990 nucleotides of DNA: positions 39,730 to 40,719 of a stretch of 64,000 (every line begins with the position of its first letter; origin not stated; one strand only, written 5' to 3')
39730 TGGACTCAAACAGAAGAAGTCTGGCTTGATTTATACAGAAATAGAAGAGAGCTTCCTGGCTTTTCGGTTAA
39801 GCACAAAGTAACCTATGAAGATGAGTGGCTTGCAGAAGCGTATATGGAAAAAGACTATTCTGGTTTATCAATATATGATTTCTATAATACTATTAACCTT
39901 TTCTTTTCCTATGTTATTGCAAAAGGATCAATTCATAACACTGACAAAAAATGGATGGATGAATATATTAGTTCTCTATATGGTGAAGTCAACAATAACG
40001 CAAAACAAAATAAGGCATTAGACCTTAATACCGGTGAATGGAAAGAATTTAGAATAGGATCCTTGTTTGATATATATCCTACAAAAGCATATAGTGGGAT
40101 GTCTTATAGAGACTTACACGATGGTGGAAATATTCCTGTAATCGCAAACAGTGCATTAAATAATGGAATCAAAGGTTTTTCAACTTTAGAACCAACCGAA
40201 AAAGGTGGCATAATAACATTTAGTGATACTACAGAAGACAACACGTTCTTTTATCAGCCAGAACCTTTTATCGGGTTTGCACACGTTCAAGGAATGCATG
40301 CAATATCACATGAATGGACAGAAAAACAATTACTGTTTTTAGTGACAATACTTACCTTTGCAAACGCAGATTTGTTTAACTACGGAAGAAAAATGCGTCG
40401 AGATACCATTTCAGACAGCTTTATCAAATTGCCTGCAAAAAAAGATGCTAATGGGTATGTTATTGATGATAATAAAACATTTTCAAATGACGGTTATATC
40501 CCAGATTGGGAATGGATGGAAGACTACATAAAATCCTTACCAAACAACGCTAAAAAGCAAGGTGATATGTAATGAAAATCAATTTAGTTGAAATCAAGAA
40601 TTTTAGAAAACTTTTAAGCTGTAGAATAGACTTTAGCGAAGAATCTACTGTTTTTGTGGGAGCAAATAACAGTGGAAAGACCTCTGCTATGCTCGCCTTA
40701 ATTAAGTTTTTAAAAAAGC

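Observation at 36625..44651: Gap-free five-gene same-strand array: AbiEi-AbiEii, type IIG-like RM, OLD nuclease, UvrD helicase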

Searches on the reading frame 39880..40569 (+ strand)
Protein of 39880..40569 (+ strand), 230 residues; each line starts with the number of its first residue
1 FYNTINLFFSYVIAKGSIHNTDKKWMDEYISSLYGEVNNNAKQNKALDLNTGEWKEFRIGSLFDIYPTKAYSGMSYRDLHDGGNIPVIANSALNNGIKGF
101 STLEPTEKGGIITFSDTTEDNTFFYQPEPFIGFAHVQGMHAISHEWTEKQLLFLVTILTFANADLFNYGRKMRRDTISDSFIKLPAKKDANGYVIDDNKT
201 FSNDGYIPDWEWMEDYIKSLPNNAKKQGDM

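Call 65: search_protein_families(library=padloc, proteins=[window:39880-40569:+], max_evalue=0.001)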
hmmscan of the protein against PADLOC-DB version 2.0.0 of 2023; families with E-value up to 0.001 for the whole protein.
window:39880-40569:+ (230 aa): 2 families
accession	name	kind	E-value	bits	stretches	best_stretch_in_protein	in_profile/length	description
PDLC03591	Specificity_II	-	1.1e-07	29.3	1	20-191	141-314/341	Type II specificity subunit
PDLC04137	mad5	-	0.00018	18.8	1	37-132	194-294/392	mads_5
